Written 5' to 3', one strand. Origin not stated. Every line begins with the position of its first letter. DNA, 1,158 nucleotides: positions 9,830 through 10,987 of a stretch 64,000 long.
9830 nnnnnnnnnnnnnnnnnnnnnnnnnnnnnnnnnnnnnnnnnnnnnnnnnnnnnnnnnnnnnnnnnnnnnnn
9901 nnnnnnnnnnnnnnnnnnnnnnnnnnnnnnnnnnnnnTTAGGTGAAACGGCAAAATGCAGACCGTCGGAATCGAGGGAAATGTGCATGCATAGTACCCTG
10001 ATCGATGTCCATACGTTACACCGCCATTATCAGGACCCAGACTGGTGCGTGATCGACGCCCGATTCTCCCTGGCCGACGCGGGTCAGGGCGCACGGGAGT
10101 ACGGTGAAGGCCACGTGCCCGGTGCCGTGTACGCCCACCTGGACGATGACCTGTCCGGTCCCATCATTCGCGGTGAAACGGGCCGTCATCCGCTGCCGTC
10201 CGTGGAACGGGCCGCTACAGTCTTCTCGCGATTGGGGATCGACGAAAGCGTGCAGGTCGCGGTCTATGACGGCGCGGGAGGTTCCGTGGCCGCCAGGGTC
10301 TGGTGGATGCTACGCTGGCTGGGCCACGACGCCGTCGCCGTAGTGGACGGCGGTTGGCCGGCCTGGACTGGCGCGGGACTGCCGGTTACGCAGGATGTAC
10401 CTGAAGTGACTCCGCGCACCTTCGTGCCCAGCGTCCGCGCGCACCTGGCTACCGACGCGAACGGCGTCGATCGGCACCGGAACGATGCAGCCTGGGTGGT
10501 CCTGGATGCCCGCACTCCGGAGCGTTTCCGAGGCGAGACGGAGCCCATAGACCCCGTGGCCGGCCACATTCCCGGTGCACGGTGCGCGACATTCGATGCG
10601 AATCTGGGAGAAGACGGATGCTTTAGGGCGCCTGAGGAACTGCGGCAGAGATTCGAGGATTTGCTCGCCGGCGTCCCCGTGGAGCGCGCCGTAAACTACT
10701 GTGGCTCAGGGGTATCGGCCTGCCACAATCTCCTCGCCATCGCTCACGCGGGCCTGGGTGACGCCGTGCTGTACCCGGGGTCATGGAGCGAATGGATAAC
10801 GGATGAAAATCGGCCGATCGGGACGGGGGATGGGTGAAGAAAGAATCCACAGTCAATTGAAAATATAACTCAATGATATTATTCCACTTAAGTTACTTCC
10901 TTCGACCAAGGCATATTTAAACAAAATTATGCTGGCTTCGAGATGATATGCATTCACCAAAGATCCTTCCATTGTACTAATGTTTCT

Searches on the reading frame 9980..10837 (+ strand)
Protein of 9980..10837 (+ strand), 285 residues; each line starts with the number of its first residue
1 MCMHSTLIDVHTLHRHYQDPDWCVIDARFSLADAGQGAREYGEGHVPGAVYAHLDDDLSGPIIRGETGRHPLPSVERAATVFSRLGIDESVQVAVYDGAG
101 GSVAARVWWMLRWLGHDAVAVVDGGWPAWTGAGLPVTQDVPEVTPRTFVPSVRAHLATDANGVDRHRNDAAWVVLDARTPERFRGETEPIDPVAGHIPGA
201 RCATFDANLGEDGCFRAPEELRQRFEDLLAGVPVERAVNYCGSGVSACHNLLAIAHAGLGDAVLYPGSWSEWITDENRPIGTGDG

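Call 19: find_related_loci(query=window:9980-10837:+, collection=genome_contigs, flank=10000)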
Query window:9980-10837:+ (285 aa) in genome_contigs; peptide patterns used: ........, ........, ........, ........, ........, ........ (x = any residue, [..] = any of these).
599 stretches matched a pattern (row limit reached: there are more); 507 encode a relative of the query (tblastn E <= 1e-3); the best 80 are kept; 80 distinct loci.
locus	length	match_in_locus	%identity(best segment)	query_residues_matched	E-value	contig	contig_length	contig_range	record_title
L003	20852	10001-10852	89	1-284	5e-169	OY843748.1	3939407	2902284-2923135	MAG: bacterium isolate 9408d56b-0626-48ff-8cc4-40385ffb9045 genome assembly, chromosome: 1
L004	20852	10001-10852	87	2-285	1e-167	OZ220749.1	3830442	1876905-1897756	MAG: bacterium isolate 072a604d-d951-4d4f-bb27-b5f30d89a258 genome assembly, chromosome: 1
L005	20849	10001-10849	88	3-285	2e-165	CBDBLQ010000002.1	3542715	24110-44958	MAG: bacterium isolate 7e3eab2d-bf14-4947-a8f9-fc6ddb354d52 genome assembly, contig: contig_2, whole genome shotgun sequ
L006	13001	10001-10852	87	2-285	2e-165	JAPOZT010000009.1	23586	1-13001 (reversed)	MAG: Gemmatimonadetes bacterium isolate IRC1_bin_16 NODE_1400_length_23586_cov_21.5255, whole genome shotgun sequence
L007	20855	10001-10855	87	1-285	1e-164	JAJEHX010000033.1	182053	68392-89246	MAG: Candidatus Latescibacterota bacterium isolate p16x63bins.21 k141_662955, whole genome shotgun sequence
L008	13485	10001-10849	87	3-285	4e-164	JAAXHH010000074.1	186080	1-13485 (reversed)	MAG: Candidatus Latescibacterota bacterium isolate Plut_88884 unfiltered_Plut_88884_genomic_contig_283691, whole genome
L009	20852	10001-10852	86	2-285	6e-164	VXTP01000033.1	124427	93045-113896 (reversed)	MAG: Gemmatimonadetes bacterium isolate SB0665_bin_8 NODE_95_length_124427_cov_13.653033, whole genome shotgun sequence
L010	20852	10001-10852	86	2-285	2e-163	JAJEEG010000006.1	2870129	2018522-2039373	MAG: Candidatus Latescibacterota bacterium isolate p16x34bins.14 k141_287726, whole genome shotgun sequence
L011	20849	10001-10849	86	3-285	2e-161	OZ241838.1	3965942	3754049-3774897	MAG: bacterium isolate 834f4656-8c40-439b-be50-31c876aeaf38 genome assembly, chromosome: 1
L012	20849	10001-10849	83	2-284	3e-159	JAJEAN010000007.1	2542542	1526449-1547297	MAG: Candidatus Latescibacterota bacterium isolate jk18x7bins.54 k141_2599900, whole genome shotgun sequence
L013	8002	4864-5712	84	2-284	3e-158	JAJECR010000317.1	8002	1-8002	MAG: Candidatus Latescibacterota bacterium isolate jk18xAbins.29 k141_36753, whole genome shotgun sequence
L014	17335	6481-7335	83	1-285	5e-157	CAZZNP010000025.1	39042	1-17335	MAG TPA_asm: uncultured Gemmatimonadota bacterium isolate SRP109090_co2_50 genome assembly, contig: NODE_1234_length_390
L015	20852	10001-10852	83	2-285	3e-156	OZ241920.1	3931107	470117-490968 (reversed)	MAG: bacterium isolate c159a2c7-7ae9-43f8-b1c6-a8821b09048b genome assembly, chromosome: 1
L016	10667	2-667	89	62-283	9e-127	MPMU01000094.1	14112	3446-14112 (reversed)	MAG: Gammaproteobacteria bacterium bin55 NODE_5168_length_14112_cov_6.97204_ID_10335, whole genome shotgun sequence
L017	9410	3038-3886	65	1-283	2e-126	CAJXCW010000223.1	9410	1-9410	TPA_asm: uncultured bacterium isolate ERR599008_bin.45_MetaBAT_v2.12.1_MAG genome assembly, contig: NODE_8460_length_941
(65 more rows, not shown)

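Call 23: search_protein_families(library=padloc, proteins=[L004:10962-13400:-, L004:13443-14753:-, L004:14757-15599:-, L004:15596-18985:-, L004:19004-19942:-, L011:10953-14504:+, L011:14501-16009:+, L011:16020-16922:-, L011:16929-18881:-, L011:18860-20473:-], max_evalue=0.00001)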
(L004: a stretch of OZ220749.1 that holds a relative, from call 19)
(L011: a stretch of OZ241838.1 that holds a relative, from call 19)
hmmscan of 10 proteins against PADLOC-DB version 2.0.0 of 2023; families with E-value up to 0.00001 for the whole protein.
L004:10962-13400:- (812 aa): 0 families

L004:13443-14753:- (436 aa): 3 families
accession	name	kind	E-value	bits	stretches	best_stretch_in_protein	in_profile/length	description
PDLC03877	NsnA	-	4.1e-31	106.6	1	22-192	43-215/385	-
PDLC03418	REase_II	-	4.9e-19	66.7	1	39-205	29-180/372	Type II restriction enzyme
PDLC04027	PD-T4-2_A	-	5.7e-13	46.6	1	38-193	48-211/363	-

L004:14757-15599:- (280 aa): 3 families
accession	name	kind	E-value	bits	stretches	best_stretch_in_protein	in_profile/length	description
PDLC02782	SspD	-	1.3e-136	452.7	1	8-280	1-277/277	SspD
PDLC02510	BrxP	-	1.6e-09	34.6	1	10-186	136-319/779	BrxP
PDLC02662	DndC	-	8.4e-06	23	0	9-125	29-163/481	DndC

L004:15596-18985:- (1129 aa): 13 families
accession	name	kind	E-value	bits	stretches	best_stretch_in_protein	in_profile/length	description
PDLC02780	SspC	-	0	1268.2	1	3-1054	1-1044/1045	SspC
PDLC02779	SspC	-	2.9e-221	735.2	1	9-1034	1-1052/1054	SspC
PDLC02770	SspC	-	4.5e-188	625.6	1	9-1041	2-1045/1047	SspC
PDLC02781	SspC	-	3.9e-185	615.6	1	15-1049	2-1069/1104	SspC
PDLC02778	SspC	-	3.6e-173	575.9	1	13-1036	1-1050/1053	SspC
PDLC02775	SspC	-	6.8e-159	528.7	1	1-1034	1-1060/1064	SspC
PDLC02774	SspC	-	3.4e-154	513.1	1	13-1044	1-1037/1065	SspC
PDLC02772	SspC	-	7.2e-129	429.5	1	13-1055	11-1091/1123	SspC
PDLC02478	BrxC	-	3.7e-119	397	1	9-1023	6-1051/1108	BrxC-PglY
PDLC02777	SspC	-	6.7e-111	370.2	1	15-1040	2-1050/1097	SspC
PDLC02776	SspC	-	5.7e-110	366.7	1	39-1030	17-985/1039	SspC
PDLC02773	SspC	-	2e-106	355.1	1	15-1021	2-1002/1011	SspC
PDLC02771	SspC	-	7e-47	158.2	2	347-720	449-819/828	SspC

L004:19004-19942:- (312 aa): 10 families
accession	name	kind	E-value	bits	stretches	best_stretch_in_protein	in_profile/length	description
PDLC02769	SspB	-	4.4e-106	352.4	1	14-294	2-280/282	SspB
PDLC02768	SspB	-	4.1e-80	267.2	1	16-292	4-278/295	SspB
PDLC02766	SspB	-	1e-76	256.1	1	16-293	4-282/285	SspB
PDLC02764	SspB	-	1e-51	173.9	1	16-293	2-270/276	SspB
PDLC02765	SspB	-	2.4e-51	173.5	1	15-294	4-287/292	SspB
PDLC02760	SspB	-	1.3e-49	167.2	1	14-291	3-268/269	SspB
PDLC02762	SspB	-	5.8e-32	109.2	1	16-275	4-259/293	SspB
PDLC02761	SspB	-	3.5e-24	83.7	2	92-292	106-319/340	SspB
PDLC02767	SspB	-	9.1e-24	82.6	1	15-291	8-294/295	SspB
PDLC02763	SspB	-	4.1e-20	70.6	1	13-292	5-263/279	SspB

L011:10953-14504:+ (1183 aa): 40 families (the best 25 are shown)
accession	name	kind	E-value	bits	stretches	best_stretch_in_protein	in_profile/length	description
PDLC03920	MkoA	-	8.7e-226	750.8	1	10-1174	5-1107/1112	-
PDLC03921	MkoA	-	1.6e-153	511.3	2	423-1178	857-1601/1607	-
PDLC04138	mad6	-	1.4e-55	187.4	1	6-273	42-319/659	mads_6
PDLC04042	PD-T4-6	-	1.8e-45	153.9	1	10-273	4-278/292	-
PDLC04060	PD-T4-6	-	2e-45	153.6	1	12-267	5-269/486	-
PDLC04048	PD-T4-6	-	9.1e-44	148.3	1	11-218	6-211/354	-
PDLC04054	PD-T4-6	-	1.5e-42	144.3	1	10-272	6-278/347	-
PDLC04057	PD-T4-6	-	8.3e-42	141.7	1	11-264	4-267/443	-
PDLC04047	PD-T4-6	-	1e-41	141.1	1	11-220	6-213/327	-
PDLC04053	PD-T4-6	-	2.7e-41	140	1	13-270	7-274/311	-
PDLC03924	MkoC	-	1e-39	134.4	2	884-1149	667-950/1136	-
PDLC04043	PD-T4-6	-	5.2e-39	132.5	1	15-218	15-216/452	-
PDLC04061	PD-T4-6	-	8.1e-37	125.9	1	11-228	12-231/510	-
PDLC04039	PD-T4-6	-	5.5e-36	122.5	1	15-233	14-229/458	-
PDLC04044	PD-T4-6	-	2.2e-35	120.5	1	13-273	30-298/372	-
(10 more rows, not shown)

L011:14501-16009:+ (502 aa): 3 families
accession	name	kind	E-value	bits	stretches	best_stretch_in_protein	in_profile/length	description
PDLC03922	MkoB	-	2.6e-49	167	2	28-427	7-380/610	-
PDLC03924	MkoC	-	7.4e-18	62.1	1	323-482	968-1115/1136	-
PDLC03923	MkoB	-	2.6e-10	37.8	1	27-219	13-209/454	-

L011:16020-16922:- (300 aa): 2 families
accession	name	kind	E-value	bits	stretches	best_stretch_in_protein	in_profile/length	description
PDLC03829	ZacB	-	1.1e-10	39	1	18-149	225-359/586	-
PDLC02599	DrmC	-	9.7e-07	26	1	23-111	25-111/387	DrmC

L011:16929-18881:- (650 aa): 1 family
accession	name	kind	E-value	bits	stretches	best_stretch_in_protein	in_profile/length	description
PDLC02204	MzaB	-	2.2e-15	54.1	1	23-189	13-172/500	-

L011:18860-20473:- (537 aa): 9 families
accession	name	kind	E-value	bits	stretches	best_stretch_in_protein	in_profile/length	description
PDLC02707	PbeA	-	1.4e-19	68.1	1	129-326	245-435/672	PbeA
PDLC03659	mREase_IV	-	6.2e-13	45.5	1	138-516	220-564/945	Type IV methyl-directed restriction enzyme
PDLC02704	PbeA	-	1.9e-12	44.5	1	111-322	240-436/682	PbeA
PDLC03658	mREase_IV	-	6.4e-11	38.7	0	407-516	454-556/953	Type IV methyl-directed restriction enzyme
PDLC03047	REase_I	-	8.6e-11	38.3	0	444-499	647-702/1107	Type I restriction enzyme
PDLC02703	PbeA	-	1.2e-09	35.3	1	123-309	231-410/626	PbeA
PDLC03042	REase_I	-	1.4e-09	34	0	446-500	777-830/1170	Type I restriction enzyme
PDLC01439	typeIV_DinG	-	3.3e-07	27.4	0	385-481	388-480/575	CAS-IV-A; associated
PDLC03049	REase_I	-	7.8e-06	22.2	0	140-307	171-327/807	Type I restriction enzyme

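Call 24: search_protein_families(library=padloc, proteins=[L003:10907-11737:-, L003:12066-12740:-, L005:10916-11548:+, L005:11643-12455:-, L009:10909-12777:-, L012:11474-12043:-, L013:5778-7040:-, L013:7040-7519:-, L016:8138-10621:-, L014:12886-13977:-], max_evalue=0.00001)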
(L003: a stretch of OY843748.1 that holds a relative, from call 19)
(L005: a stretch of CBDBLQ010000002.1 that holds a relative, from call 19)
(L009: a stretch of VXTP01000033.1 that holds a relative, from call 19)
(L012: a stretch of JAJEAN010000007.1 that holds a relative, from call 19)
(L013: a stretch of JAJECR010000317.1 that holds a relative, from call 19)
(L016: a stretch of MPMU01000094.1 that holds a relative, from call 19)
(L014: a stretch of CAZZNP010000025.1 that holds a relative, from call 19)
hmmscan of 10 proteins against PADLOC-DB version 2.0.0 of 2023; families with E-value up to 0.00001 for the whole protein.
L003:10907-11737:- (276 aa): 0 families

L003:12066-12740:- (224 aa): 1 family
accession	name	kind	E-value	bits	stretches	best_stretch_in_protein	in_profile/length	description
PDLC02658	DndB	-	1.2e-16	58.7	1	9-218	7-198/356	DndB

L005:10916-11548:+ (210 aa): 0 families

L005:11643-12455:- (270 aa): 0 families

L009:10909-12777:- (622 aa): 0 families

L012:11474-12043:- (189 aa): 0 families

L013:5778-7040:- (420 aa): 1 family
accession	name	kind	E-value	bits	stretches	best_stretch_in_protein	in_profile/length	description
PDLC02658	DndB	-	1.3e-15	55.4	1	10-268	8-242/356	DndB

L013:7040-7519:- (159 aa): 0 families

L016:8138-10621:- (827 aa): 13 families
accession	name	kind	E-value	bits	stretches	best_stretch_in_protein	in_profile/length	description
PDLC02780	SspC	-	4.6e-262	870.4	1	1-752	302-1044/1045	SspC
PDLC02779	SspC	-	1.2e-155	518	1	7-732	333-1052/1054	SspC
PDLC02770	SspC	-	2.6e-129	431.1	1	1-739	303-1045/1047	SspC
PDLC02781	SspC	-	1.8e-127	424.7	1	8-780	322-1102/1104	SspC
PDLC02778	SspC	-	8.2e-126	419.1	1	8-734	319-1050/1053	SspC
PDLC02775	SspC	-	1.5e-112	375.2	1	6-733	342-1061/1064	SspC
PDLC02774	SspC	-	2.6e-112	374.5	1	2-742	299-1037/1065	SspC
PDLC02772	SspC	-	1.3e-90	302.8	1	1-755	325-1093/1123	SspC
PDLC02478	BrxC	-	2.4e-85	285.1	1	5-722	337-1052/1108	BrxC-PglY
PDLC02777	SspC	-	5.3e-80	267.9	1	8-740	324-1052/1097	SspC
PDLC02776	SspC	-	2.7e-79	265.1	1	7-755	269-1010/1039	SspC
PDLC02773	SspC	-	5.9e-77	257.6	1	4-722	303-1005/1011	SspC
PDLC02771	SspC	-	7.5e-19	65.5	1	45-417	449-818/828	SspC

L014:12886-13977:- (363 aa): 3 families
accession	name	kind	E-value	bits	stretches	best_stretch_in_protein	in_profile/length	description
PDLC03877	NsnA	-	5.1e-27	93.1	1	17-168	62-211/385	-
PDLC04027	PD-T4-2_A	-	5.5e-11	40.1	1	17-93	49-123/363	-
PDLC03418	REase_II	-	2.4e-07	28.2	1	15-161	27-162/372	Type II restriction enzyme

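Call 72: search_protein_families(library=pfam, proteins=[L009:10909-12777:-, L005:10916-11548:+, L005:11643-12455:-, L012:11474-12043:-, L012:12033-12437:-, L003:10907-11737:-, L003:12066-12740:-, L003:13170-13589:-, L004:10962-13400:-, L013:5778-7040:-], max_evalue=0.001)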
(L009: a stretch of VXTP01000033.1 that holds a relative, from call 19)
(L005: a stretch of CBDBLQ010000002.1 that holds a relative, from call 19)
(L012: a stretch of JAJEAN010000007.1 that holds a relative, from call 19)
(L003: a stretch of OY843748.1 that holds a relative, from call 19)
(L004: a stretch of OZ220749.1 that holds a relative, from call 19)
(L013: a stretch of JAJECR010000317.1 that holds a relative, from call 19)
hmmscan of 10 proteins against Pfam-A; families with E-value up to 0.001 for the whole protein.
L009:10909-12777:- (622 aa): 4 families
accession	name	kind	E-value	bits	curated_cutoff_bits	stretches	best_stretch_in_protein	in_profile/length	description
PF02368.24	Big_2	-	2.3e-49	165.7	22.8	5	133-212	4-79/79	Bacterial Ig-like domain (group 2)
PF22359.2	Big-like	-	2.1e-31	108.3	27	4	178-212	12-46/48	Bacterial Ig-like domain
PF02369.22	Big_1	-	3.9e-21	75.4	34.9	3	150-220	19-89/93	Bacterial Ig-like domain (group 1)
PF07705.17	CARDB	-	8.5e-05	23.1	22.7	1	523-613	15-98/101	CARDB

L005:10916-11548:+ (210 aa): 0 families

L005:11643-12455:- (270 aa): 0 families

L012:11474-12043:- (189 aa): 0 families

L012:12033-12437:- (134 aa): 0 families

L003:10907-11737:- (276 aa): 0 families

L003:12066-12740:- (224 aa): 1 family
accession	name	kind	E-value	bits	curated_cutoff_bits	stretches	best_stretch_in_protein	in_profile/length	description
PF14072.11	DndB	-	1.1e-25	90.8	29.1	1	9-218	1-191/338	DNA-sulfur modification-associated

L003:13170-13589:- (139 aa): 0 families

L004:10962-13400:- (812 aa): 1 family
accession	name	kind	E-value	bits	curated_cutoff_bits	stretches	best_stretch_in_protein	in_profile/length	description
PF13589.12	HATPase_c_3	-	3.6e-05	24.2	25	1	60-181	5-85/137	Histidine kinase-, DNA gyrase B-, and HSP90-like ATPase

L013:5778-7040:- (420 aa): 1 family
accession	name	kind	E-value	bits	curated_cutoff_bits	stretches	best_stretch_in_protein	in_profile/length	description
PF14072.11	DndB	-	1.8e-28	100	29.1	1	9-354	1-309/338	DNA-sulfur modification-associated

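Call 74: search_protein_families(library=pfam, proteins=[window:9980-10837:+], max_evalue=0.00001)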
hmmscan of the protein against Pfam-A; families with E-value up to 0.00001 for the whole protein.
window:9980-10837:+ (285 aa): 1 family
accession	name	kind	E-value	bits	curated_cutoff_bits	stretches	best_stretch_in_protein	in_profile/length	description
PF00581.25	Rhodanese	-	4.3e-26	91.8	22.2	2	11-131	3-101/102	Rhodanese-like domain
